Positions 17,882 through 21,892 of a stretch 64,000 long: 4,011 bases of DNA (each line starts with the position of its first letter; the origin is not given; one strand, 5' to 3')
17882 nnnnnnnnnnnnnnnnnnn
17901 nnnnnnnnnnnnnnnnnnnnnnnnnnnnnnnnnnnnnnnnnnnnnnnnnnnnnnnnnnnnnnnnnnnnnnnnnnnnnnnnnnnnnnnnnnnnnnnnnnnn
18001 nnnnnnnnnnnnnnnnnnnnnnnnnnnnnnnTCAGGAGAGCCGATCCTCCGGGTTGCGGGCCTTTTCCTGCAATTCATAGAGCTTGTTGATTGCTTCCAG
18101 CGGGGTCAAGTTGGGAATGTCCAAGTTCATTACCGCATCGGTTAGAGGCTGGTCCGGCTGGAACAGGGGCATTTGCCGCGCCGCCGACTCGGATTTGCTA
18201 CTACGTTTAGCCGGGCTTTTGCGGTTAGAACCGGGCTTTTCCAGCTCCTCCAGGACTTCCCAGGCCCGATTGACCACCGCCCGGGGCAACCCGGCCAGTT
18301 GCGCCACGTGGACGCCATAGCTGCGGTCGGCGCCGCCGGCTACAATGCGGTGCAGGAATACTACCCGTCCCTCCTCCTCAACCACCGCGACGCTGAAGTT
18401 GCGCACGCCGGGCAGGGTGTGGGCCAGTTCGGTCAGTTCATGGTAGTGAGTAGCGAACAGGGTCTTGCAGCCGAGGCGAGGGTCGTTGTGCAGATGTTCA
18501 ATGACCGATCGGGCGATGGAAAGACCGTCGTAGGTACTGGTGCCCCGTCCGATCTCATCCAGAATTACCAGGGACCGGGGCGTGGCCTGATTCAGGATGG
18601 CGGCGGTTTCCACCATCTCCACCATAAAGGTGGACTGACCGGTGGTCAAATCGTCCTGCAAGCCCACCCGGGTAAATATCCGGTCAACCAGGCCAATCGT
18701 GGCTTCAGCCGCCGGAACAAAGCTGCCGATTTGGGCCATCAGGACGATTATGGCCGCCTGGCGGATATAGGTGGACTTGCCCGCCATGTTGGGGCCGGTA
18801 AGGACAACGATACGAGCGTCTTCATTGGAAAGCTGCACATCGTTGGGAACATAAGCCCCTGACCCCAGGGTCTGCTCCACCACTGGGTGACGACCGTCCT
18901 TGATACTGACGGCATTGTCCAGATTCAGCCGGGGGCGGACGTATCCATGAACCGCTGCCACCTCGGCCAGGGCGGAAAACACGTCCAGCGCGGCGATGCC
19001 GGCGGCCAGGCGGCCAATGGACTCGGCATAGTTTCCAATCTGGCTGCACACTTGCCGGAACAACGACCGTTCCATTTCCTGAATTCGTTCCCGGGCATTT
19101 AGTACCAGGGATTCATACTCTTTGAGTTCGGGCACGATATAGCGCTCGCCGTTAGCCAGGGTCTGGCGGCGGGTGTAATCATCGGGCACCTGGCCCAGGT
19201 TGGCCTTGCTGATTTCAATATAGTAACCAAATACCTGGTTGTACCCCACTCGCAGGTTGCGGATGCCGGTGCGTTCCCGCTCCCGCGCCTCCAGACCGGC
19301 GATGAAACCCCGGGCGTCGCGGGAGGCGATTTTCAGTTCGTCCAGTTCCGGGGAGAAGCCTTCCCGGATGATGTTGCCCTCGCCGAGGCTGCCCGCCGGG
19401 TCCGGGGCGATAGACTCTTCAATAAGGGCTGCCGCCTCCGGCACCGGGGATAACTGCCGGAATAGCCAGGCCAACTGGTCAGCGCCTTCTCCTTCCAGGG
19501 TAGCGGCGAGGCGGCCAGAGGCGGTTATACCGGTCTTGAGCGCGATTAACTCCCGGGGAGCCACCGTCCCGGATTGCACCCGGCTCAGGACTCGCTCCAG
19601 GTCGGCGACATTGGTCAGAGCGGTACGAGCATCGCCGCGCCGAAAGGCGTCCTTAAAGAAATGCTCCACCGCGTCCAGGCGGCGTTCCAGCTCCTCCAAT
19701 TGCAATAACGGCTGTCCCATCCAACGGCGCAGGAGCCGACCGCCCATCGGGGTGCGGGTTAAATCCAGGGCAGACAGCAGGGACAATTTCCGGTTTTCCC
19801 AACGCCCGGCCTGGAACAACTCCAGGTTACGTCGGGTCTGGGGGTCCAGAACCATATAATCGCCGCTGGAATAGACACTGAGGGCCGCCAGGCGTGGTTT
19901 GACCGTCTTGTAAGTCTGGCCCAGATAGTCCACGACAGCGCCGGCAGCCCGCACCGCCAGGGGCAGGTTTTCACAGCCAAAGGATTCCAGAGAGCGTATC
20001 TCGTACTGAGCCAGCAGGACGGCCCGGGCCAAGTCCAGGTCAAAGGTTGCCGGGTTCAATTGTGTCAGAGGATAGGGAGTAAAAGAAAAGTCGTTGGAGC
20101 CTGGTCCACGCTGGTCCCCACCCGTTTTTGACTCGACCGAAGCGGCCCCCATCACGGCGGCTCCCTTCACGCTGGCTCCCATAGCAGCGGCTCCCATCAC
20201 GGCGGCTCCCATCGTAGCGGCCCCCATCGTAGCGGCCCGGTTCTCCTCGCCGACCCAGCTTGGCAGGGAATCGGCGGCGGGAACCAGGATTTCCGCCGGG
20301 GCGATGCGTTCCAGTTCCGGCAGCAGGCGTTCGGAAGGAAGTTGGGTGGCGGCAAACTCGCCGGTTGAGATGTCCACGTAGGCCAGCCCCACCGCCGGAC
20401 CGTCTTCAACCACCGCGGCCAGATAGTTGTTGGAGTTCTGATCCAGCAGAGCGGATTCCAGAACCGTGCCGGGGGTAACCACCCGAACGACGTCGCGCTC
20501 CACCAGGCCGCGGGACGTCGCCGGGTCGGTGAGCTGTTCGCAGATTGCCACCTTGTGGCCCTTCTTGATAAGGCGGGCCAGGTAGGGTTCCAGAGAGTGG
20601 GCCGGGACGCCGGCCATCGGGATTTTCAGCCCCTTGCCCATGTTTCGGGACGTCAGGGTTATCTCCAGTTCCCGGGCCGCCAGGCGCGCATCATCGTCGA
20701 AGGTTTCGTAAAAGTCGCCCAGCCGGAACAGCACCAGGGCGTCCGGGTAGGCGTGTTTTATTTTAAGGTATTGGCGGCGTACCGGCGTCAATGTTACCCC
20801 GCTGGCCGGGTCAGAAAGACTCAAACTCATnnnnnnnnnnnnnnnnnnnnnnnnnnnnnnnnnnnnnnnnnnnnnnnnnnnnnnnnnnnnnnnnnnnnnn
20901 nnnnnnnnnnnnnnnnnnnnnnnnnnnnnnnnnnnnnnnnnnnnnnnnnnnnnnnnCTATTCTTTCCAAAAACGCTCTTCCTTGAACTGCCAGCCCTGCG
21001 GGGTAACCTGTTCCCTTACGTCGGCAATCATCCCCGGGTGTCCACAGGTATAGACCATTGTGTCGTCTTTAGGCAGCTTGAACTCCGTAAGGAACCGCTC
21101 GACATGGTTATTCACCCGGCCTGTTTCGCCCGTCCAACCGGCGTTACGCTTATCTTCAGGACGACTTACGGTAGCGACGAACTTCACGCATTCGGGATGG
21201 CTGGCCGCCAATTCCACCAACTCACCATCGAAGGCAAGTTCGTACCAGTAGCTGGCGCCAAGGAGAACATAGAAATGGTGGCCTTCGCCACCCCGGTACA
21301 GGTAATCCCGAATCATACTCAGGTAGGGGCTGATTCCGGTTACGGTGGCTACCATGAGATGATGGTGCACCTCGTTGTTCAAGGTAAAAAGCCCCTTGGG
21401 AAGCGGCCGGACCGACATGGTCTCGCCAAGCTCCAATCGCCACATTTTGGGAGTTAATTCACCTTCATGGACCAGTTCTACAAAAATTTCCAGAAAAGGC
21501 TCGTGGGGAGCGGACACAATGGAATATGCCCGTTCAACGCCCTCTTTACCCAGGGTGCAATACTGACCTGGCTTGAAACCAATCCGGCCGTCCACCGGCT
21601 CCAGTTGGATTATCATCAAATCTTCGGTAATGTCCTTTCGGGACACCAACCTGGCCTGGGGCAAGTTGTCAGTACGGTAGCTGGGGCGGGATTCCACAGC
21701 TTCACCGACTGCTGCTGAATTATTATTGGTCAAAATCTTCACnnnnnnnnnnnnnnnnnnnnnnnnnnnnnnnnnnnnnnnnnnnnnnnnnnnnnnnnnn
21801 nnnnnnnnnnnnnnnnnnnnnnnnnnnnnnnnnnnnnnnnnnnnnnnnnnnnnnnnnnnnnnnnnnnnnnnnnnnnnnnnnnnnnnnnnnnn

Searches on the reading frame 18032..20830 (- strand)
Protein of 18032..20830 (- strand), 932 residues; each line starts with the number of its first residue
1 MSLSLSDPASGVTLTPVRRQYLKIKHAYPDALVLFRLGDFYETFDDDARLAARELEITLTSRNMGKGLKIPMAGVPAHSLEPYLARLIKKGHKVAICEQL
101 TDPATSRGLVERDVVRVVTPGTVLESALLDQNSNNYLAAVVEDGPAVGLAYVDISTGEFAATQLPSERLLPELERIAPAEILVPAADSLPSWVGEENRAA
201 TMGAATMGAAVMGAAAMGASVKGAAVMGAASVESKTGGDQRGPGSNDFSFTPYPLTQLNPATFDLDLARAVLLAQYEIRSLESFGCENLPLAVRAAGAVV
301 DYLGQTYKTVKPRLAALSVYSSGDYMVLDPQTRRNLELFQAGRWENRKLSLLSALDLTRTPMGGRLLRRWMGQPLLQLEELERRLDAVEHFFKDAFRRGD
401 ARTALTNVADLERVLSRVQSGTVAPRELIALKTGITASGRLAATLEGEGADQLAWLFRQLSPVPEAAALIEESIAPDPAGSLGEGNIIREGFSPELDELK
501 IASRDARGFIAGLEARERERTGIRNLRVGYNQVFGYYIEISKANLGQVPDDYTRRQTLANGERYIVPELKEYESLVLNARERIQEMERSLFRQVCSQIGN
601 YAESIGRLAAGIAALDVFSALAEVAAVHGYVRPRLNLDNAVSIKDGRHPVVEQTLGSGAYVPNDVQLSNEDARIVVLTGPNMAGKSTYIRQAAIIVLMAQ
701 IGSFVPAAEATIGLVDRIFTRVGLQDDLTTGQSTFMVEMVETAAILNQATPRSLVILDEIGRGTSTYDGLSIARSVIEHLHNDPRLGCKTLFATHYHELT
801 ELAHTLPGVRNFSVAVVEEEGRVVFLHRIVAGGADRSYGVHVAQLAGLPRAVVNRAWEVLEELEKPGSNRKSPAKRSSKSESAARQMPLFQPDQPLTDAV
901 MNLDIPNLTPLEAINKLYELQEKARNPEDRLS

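Call 33: search_protein_families(library=pfam, proteins=[window:18032-20830:-], max_evalue=0.001)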
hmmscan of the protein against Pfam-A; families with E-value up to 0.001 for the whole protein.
window:18032-20830:- (932 aa): 5 families
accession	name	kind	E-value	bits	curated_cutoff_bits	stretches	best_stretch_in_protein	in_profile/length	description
PF00488.27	MutS_V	-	1.3e-83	280.1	30.2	1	676-864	2-188/188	MutS domain V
PF05192.23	MutS_III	-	1.7e-45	156.2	34.1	1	331-622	1-194/194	MutS domain III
PF01624.25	MutS_I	-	1e-41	142.1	20.6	1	15-126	1-112/113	MutS domain I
PF05190.23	MutS_IV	-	2.9e-28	98.4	22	1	491-582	1-92/92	MutS family domain IV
PF05188.22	MutS_II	-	9.3e-22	78.3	25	2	135-187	1-55/133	MutS domain II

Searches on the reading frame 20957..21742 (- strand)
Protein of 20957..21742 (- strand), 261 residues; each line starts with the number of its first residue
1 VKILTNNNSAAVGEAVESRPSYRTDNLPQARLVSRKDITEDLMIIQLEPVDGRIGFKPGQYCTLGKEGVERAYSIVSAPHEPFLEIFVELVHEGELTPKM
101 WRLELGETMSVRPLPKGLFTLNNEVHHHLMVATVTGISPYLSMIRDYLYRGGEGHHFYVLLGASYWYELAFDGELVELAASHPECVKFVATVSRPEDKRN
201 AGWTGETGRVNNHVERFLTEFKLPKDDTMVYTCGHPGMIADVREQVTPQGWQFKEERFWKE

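Call 33: search_protein_families(library=pfam, proteins=[window:20957-21742:-], max_evalue=0.001)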
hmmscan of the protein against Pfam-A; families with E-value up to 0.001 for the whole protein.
window:20957-21742:- (261 aa): 3 families
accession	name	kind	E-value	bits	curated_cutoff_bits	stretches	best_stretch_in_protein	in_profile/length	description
PF00175.26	NAD_binding_1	-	2.1e-17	64.2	22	1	130-243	1-108/109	Oxidoreductase NAD-binding domain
PF00970.30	FAD_binding_6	-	6.3e-06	26.9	21.1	1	30-113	2-92/99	Oxidoreductase FAD-binding domain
PF08030.17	NAD_binding_6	-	0.00041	20.9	22.2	0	216-246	123-155/156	Ferric reductase NAD binding domain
